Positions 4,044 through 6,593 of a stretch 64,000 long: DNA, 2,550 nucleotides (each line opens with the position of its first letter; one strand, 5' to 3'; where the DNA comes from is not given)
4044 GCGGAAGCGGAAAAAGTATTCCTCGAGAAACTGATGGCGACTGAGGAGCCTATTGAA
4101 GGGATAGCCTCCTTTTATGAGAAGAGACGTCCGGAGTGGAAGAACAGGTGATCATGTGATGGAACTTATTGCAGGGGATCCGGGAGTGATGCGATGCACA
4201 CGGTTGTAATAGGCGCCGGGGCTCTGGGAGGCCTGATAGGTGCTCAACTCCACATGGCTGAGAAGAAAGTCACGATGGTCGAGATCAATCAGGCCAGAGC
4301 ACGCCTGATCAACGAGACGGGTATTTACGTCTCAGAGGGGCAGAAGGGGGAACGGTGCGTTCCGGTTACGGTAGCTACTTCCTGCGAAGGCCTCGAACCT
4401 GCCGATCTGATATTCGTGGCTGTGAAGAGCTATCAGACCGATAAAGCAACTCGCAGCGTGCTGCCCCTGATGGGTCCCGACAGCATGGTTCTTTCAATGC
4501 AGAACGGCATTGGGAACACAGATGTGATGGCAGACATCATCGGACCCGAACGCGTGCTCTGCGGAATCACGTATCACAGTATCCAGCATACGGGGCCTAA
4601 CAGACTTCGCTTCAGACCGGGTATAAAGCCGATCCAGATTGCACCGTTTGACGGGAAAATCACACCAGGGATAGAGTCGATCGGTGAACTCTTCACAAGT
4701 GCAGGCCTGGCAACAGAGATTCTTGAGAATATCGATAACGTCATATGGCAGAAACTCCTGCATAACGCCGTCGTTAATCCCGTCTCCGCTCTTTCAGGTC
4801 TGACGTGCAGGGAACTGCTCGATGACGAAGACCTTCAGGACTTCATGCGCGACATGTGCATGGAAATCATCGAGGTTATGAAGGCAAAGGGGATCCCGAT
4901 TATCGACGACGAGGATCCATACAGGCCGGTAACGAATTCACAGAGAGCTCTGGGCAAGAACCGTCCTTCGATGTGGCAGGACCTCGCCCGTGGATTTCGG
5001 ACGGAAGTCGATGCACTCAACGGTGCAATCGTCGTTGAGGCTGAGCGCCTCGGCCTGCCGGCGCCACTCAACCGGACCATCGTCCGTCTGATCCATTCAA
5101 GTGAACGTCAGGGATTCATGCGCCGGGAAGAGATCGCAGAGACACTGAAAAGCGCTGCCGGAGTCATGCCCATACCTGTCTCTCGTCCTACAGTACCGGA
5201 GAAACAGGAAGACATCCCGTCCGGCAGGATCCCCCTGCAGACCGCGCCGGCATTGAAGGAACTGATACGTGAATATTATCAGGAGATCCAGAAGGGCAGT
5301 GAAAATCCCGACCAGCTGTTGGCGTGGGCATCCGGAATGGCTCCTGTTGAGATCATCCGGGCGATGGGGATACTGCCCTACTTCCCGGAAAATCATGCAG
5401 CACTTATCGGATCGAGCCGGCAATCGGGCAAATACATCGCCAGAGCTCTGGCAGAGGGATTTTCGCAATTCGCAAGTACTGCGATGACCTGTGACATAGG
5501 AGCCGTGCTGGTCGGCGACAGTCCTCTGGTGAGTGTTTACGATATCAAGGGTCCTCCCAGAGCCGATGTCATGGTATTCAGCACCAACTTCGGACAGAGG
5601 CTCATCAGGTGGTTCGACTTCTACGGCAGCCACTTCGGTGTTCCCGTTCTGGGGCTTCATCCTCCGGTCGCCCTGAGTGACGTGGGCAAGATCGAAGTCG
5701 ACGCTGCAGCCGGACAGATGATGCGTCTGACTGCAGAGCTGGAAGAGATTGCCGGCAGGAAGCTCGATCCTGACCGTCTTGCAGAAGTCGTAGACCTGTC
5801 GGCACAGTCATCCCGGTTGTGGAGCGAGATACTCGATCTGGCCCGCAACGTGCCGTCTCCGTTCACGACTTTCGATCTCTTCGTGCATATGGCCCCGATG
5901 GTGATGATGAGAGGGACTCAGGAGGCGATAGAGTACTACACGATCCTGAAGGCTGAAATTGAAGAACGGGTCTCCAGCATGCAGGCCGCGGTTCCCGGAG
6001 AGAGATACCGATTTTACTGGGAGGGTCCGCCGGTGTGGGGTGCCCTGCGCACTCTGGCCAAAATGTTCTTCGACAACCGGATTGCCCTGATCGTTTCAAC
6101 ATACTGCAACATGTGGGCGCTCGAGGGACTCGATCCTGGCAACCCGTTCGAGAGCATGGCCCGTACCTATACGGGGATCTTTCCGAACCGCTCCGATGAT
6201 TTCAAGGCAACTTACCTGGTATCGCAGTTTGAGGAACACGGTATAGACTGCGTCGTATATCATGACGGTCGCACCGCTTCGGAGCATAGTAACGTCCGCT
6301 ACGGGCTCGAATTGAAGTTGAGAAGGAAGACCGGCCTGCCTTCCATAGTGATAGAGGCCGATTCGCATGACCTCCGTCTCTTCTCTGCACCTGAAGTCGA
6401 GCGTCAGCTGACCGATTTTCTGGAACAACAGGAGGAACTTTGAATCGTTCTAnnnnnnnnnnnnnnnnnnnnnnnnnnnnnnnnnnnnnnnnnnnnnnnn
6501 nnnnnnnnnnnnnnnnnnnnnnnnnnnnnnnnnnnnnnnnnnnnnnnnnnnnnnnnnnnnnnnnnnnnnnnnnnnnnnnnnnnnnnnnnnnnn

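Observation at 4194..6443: Ketopantoate-reductase-like NAD(P)-binding domain fused to a radical-enzyme catalytic subunit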

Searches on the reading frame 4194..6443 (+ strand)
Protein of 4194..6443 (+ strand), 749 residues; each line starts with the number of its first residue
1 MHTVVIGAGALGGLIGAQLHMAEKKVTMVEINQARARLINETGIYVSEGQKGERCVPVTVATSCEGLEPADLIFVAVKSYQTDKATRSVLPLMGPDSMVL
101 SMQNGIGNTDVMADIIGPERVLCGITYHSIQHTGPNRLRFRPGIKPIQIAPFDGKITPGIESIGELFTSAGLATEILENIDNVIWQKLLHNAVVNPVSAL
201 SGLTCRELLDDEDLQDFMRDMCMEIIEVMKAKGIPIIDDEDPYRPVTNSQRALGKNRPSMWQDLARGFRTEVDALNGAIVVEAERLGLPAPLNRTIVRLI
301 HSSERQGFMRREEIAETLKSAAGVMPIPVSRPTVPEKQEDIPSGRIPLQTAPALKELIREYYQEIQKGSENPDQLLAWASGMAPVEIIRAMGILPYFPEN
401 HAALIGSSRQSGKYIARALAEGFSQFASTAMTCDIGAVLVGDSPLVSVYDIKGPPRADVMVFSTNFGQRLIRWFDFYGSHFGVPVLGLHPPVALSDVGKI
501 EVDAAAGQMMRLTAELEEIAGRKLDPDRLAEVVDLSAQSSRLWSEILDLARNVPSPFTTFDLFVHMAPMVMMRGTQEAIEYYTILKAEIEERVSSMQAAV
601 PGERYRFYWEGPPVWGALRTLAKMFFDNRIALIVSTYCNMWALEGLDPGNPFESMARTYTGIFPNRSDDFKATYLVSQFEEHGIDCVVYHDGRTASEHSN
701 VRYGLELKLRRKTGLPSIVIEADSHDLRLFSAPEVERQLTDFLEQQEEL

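Call 3: search_protein_families(library=pfam, proteins=[window:4194-6443:+], max_evalue=0.01)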
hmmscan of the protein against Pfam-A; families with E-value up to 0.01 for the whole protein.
window:4194-6443:+ (749 aa): 7 families
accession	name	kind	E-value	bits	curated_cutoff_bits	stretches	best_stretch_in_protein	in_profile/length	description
PF06050.19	HGD-D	-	1.4e-50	173.3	28.4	1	382-744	3-340/342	2-hydroxyglutaryl-CoA dehydratase, D-component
PF02558.23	ApbA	-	1.6e-35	122.4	22.2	1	4-153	2-149/150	Ketopantoate reductase PanE/ApbA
PF08546.17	ApbA_C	-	3.2e-33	115.2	22.7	1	179-302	1-123/125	Ketopantoate reductase PanE/ApbA C terminal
PF03807.23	F420_oxidored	-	0.0015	19.5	21.6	1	5-105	4-94/94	NADP oxidoreductase coenzyme F420-dependent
PF03721.20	UDPG_MGDP_dh_N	-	0.0041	17.2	27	0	1-78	1-85/187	UDP-glucose/GDP-mannose dehydrogenase family, NAD binding domain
PF02254.24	TrkA_N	-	0.0057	17.4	23.8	0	4-49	2-47/116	TrkA-N domain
PF01210.29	NAD_Gly3P_dh_N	-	0.0076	16.7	23.1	0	4-116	3-118/158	NAD-dependent glycerol-3-phosphate dehydrogenase N-terminus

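Call 4: search_protein_families(library=ncbifam, proteins=[window:4194-6443:+], max_evalue=0.01)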
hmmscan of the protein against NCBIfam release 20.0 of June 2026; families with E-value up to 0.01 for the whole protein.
window:4194-6443:+ (749 aa): 21 families
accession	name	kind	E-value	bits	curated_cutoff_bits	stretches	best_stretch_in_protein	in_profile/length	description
TIGR00745.1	apbA_panE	subfamily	1.2e-75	254.7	141.35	1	4-306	3-304/305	2-dehydropantoate 2-reductase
NF005091.0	PRK06522.2-2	equivalog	1.8e-56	191.6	252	1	1-305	2-298/302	2-dehydropantoate 2-reductase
NF052455.1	HyiscapDhHadB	equivalog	4.4e-53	180.4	750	1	353-747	7-395/398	(R)-2-hydroxyisocaproyl-CoA dehydratase subunit alpha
NF006083.0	PRK08229.1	equivalog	5.5e-46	157.1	371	2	2-236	4-233/341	2-dehydropantoate 2-reductase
NF005089.0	PRK06522.1-4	subfamily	3.6e-45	154.7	223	2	111-305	129-319/326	2-dehydropantoate 2-reductase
NF005088.0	PRK06522.1-2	subfamily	9.1e-45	153.1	371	1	1-306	1-304/308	2-dehydropantoate 2-reductase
NF005092.1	PRK06522.2-3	equivalog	8.6e-44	149.8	500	1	1-304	1-295/296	2-dehydropantoate 2-reductase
TIGR02260.1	benz_CoA_red_B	equivalog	3.2e-36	124.9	486.55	1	355-742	12-409/413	benzoyl-CoA reductase subunit B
NF005093.0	PRK06522.2-4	equivalog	3e-34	118.8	308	1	3-306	6-299/304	2-dehydropantoate 2-reductase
NF004887.0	PRK06249.1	equivalog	1.2e-32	113.4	360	1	3-304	8-311/316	putative 2-dehydropantoate 2-reductase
NF005094.0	PRK06522.2-5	equivalog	6.4e-31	107.8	382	1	1-297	1-295/307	2-dehydropantoate 2-reductase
NF005087.0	PRK06522.1-1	equivalog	2.2e-30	105.8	351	1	1-305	1-290/296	2-dehydropantoate 2-reductase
NF004311.0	PRK05708.1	equivalog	3.7e-28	98.2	378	1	4-307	6-301/305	putative 2-dehydropantoate 2-reductase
NF009543.0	PRK12921.1-5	equivalog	8.7e-24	84.2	339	1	1-306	1-305/305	oxidoreductase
NF009541.0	PRK12921.1-1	equivalog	2e-23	83.1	338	1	4-301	9-290/297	oxidoreductase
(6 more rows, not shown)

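Call 5: find_homologous_proteins(query=window:4194-6440:+, max_evalue=1e-10)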
Query window:4194-6440:+ (749 aa): 394 proteins with E <= 1e-10 among 8000 candidates; the best 120 are listed.
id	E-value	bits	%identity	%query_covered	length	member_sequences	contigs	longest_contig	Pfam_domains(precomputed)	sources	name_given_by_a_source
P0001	0.0e+0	1590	92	100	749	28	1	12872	PF06050.20,PF02558.23,PF08546.18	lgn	-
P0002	0.0e+0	1273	73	100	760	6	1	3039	PF06050.20,PF02558.23,PF08546.18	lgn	-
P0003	0.0e+0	1254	72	100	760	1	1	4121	PF06050.20,PF02558.23,PF08546.18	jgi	-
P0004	0.0e+0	1252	72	100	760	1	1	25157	PF06050.20,PF02558.23,PF08546.18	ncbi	ncbi:2-dehydropantoate 2-reductase [Gemmatimonadota bacterium]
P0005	0.0e+0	1240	71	100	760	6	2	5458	PF06050.20,PF02558.23,PF01210.30,PF03721.21,PF08546.18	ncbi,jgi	-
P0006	0.0e+0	1203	67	97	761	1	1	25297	PF06050.20,PF02558.23,PF08546.18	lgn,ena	-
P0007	0.0e+0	1185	67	100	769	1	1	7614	PF06050.20,PF02558.23,PF03721.21,PF08546.18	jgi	jgi:2-dehydropantoate 2-reductase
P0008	0.0e+0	1175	66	97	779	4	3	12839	PF06050.20,PF02558.23,PF03721.21,PF08546.18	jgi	jgi:2-dehydropantoate 2-reductase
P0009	0.0e+0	1166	66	97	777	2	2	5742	PF06050.20,PF02558.23,PF08546.18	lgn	-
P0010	0.0e+0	1162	66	100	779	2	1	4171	PF06050.20,PF02558.23,PF03721.21,PF08546.18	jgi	jgi:2-dehydropantoate 2-reductase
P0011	0.0e+0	1156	66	97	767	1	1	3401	PF06050.20,PF02558.23,PF03721.21,PF08546.18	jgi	jgi:2-dehydropantoate 2-reductase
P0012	0.0e+0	1156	65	97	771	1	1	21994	PF06050.20,PF02558.23,PF03721.21,PF08546.18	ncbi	-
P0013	0.0e+0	1154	65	97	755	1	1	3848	PF06050.20,PF02558.23,PF08546.18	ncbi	-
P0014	0.0e+0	1148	65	100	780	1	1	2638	PF06050.20,PF02558.23,PF03721.21,PF08546.18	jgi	jgi:2-dehydropantoate 2-reductase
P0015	0.0e+0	1145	65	97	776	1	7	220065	PF06050.20,PF02558.23,PF08546.18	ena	-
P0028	0.0e+0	1119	63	100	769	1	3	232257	PF06050.20,PF02558.23,PF03721.21,PF08546.18,PF03807.24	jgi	jgi:2-dehydropantoate 2-reductase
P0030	0.0e+0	1115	64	100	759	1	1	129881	PF06050.20,PF02558.23,PF08546.18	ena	-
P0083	0.0e+0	1068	62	100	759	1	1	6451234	PF06050.20,PF02558.23,PF08546.18,PF03807.24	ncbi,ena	-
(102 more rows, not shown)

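Call 7: find_encoding_contigs(protein=P0083, flank=10000, max_places=3)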
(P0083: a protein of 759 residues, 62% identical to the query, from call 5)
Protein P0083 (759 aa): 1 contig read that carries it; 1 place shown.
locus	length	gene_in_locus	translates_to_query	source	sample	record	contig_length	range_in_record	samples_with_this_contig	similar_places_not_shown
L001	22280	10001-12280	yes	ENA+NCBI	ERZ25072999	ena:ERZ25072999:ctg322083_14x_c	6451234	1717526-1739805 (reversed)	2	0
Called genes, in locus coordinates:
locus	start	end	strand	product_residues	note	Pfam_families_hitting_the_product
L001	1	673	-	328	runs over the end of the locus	PF22113:Mtrc-MtrF_II-IV_dom (faint), PF14522:Cytochrome_C7 (faint), PF14537:Cytochrom_c3_2 (faint)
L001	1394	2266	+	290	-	PF00941:FAD_binding_5, PF03450:CO_deh_flav_C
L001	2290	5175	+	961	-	PF00111:Fer2 (weak), PF01799:Fer2_2, PF01315:Ald_Xan_dh_C, PF02738:MoCoBD_1, PF20256:MoCoBD_2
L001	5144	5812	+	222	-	PF00440:TetR_N, PF17932:TetR_C_24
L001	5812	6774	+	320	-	PF00378:ECH_1, PF16113:ECH_2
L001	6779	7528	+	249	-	PF00106:adh_short, PF08659:KR, PF13561:adh_short_C2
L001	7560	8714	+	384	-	PF00108:Thiolase_N, PF00109:ketoacyl-synt (faint), PF02803:Thiolase_C, PF22691:Thiolase_C_1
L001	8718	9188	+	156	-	PF12172:zf-ChsH2, PF01796:OB_ChsH2_C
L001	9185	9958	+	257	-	PF00378:ECH_1, PF16113:ECH_2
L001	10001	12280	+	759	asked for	PF02558:ApbA, PF03807:F420_oxidored (weak), PF08546:ApbA_C, PF06050:HGD-D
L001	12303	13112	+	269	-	PF01869:BcrAD_BadFG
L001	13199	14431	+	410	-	PF06050:HGD-D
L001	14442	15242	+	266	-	PF01869:BcrAD_BadFG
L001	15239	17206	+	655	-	PF00501:AMP-binding, PF23562:AMP-binding_C_3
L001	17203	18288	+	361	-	PF08240:ADH_N, PF00107:ADH_zinc_N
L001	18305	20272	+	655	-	PF02737:3HCDH_N, PF00725:3HCDH (faint), PF00378:ECH_1, PF16113:ECH_2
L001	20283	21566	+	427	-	PF00108:Thiolase_N, PF02803:Thiolase_C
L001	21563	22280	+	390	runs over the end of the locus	PF06050:HGD-D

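Call 17: find_encoding_contigs(protein=P0015, flank=10000, max_places=2)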
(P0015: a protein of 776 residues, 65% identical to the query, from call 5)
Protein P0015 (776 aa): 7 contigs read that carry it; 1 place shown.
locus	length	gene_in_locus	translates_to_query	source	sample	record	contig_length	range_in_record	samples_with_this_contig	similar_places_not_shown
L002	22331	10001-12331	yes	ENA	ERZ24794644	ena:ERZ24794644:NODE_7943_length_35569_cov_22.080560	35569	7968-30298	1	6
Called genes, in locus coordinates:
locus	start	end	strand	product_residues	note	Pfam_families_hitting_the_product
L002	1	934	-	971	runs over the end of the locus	PF00246:Peptidase_M14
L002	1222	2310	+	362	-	PF13229:Beta_helix, PF02415:Chlam_PMP (faint)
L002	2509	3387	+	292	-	PF00941:FAD_binding_5, PF03450:CO_deh_flav_C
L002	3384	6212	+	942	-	PF00111:Fer2, PF01799:Fer2_2, PF01315:Ald_Xan_dh_C, PF02738:MoCoBD_1, PF20256:MoCoBD_2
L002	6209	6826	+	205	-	PF00440:TetR_N, PF17932:TetR_C_24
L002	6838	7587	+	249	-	PF00106:adh_short, PF08659:KR, PF13561:adh_short_C2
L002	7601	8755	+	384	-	PF00108:Thiolase_N, PF02803:Thiolase_C, PF22691:Thiolase_C_1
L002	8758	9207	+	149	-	PF12172:zf-ChsH2, PF01796:OB_ChsH2_C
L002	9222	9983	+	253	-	PF00378:ECH_1, PF16113:ECH_2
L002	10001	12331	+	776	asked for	PF02558:ApbA, PF08546:ApbA_C, PF06050:HGD-D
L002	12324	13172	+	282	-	PF01869:BcrAD_BadFG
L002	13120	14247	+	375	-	PF08240:ADH_N, PF01262:AlaDh_PNT_C (faint), PF00107:ADH_zinc_N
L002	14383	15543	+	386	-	PF06050:HGD-D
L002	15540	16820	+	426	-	PF06050:HGD-D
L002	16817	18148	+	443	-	PF01869:BcrAD_BadFG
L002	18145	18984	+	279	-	PF01869:BcrAD_BadFG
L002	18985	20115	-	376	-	PF00378:ECH_1, PF16113:ECH_2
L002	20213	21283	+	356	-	PF13302:Acetyltransf_3, PF00583:Acetyltransf_1, PF13508:Acetyltransf_7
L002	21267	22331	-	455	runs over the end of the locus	PF00171:Aldedh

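Call 18: find_encoding_contigs(protein=P0028, flank=10000, max_places=2)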
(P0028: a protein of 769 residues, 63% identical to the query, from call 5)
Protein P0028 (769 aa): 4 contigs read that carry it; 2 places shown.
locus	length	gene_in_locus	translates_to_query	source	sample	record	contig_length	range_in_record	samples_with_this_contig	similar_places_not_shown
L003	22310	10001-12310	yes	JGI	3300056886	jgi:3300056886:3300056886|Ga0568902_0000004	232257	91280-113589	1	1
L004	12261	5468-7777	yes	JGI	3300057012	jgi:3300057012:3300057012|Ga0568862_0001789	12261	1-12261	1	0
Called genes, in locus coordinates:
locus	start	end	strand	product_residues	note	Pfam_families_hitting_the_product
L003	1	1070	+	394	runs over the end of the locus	PF01855:POR_N, PF17147:PFOR_II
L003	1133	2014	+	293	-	PF02775:TPP_enzyme_C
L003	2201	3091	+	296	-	PF00941:FAD_binding_5, PF03450:CO_deh_flav_C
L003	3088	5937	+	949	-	PF00111:Fer2 (weak), PF01799:Fer2_2, PF01315:Ald_Xan_dh_C, PF02738:MoCoBD_1, PF20256:MoCoBD_2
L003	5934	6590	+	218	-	PF00440:TetR_N, PF17932:TetR_C_24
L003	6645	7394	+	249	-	PF00106:adh_short, PF08659:KR, PF13561:adh_short_C2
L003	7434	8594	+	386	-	PF00108:Thiolase_N, PF02803:Thiolase_C, PF22691:Thiolase_C_1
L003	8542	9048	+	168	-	PF12172:zf-ChsH2, PF01796:OB_ChsH2_C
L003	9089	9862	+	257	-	PF00378:ECH_1, PF16113:ECH_2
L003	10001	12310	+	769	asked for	PF02558:ApbA, PF03721:UDPG_MGDP_dh_N, PF03807:F420_oxidored (weak), PF08546:ApbA_C, PF06050:HGD-D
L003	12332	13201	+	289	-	PF01869:BcrAD_BadFG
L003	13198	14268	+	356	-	PF08240:ADH_N, PF00107:ADH_zinc_N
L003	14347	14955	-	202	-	PF00881:Nitroreductase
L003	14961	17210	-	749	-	PF13549:ATP-grasp_5, PF13380:CoA_binding_2, PF13607:Succ_CoA_lig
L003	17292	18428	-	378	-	PF00378:ECH_1, PF16113:ECH_2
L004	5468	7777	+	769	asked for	PF02558:ApbA, PF03721:UDPG_MGDP_dh_N, PF03807:F420_oxidored (weak), PF08546:ApbA_C, PF06050:HGD-D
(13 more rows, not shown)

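Call 19: find_encoding_contigs(protein=P0030, flank=10000, max_places=2)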
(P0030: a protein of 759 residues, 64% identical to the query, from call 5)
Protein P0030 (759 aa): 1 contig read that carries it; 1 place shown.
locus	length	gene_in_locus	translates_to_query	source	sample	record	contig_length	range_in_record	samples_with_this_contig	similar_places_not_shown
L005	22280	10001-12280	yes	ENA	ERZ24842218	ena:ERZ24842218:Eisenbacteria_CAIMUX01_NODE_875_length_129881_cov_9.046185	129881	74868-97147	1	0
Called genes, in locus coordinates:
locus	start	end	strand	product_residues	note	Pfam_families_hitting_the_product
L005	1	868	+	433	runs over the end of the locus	PF06050:HGD-D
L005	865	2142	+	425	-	PF01869:BcrAD_BadFG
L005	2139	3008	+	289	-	PF01869:BcrAD_BadFG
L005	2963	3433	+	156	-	PF00583:Acetyltransf_1, PF13673:Acetyltransf_10 (faint), PF13508:Acetyltransf_7 (weak)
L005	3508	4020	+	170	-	PF00111:Fer2, PF13085:Fer2_3 (weak), PF01799:Fer2_2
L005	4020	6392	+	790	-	PF01315:Ald_Xan_dh_C, PF02738:MoCoBD_1, PF20256:MoCoBD_2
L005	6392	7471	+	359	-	PF00941:FAD_binding_5, PF03450:CO_deh_flav_C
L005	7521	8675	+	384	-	PF00108:Thiolase_N, PF00109:ketoacyl-synt (faint), PF22691:Thiolase_C_1, PF02803:Thiolase_C (weak)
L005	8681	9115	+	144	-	PF12172:zf-ChsH2, PF01796:OB_ChsH2_C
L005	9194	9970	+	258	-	PF00378:ECH_1, PF16113:ECH_2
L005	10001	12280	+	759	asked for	PF02558:ApbA, PF08546:ApbA_C, PF06050:HGD-D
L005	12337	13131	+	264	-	PF01869:BcrAD_BadFG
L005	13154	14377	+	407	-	PF06050:HGD-D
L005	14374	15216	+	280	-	PF01869:BcrAD_BadFG, PF02782:FGGY_C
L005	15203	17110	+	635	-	PF00501:AMP-binding, PF23562:AMP-binding_C_3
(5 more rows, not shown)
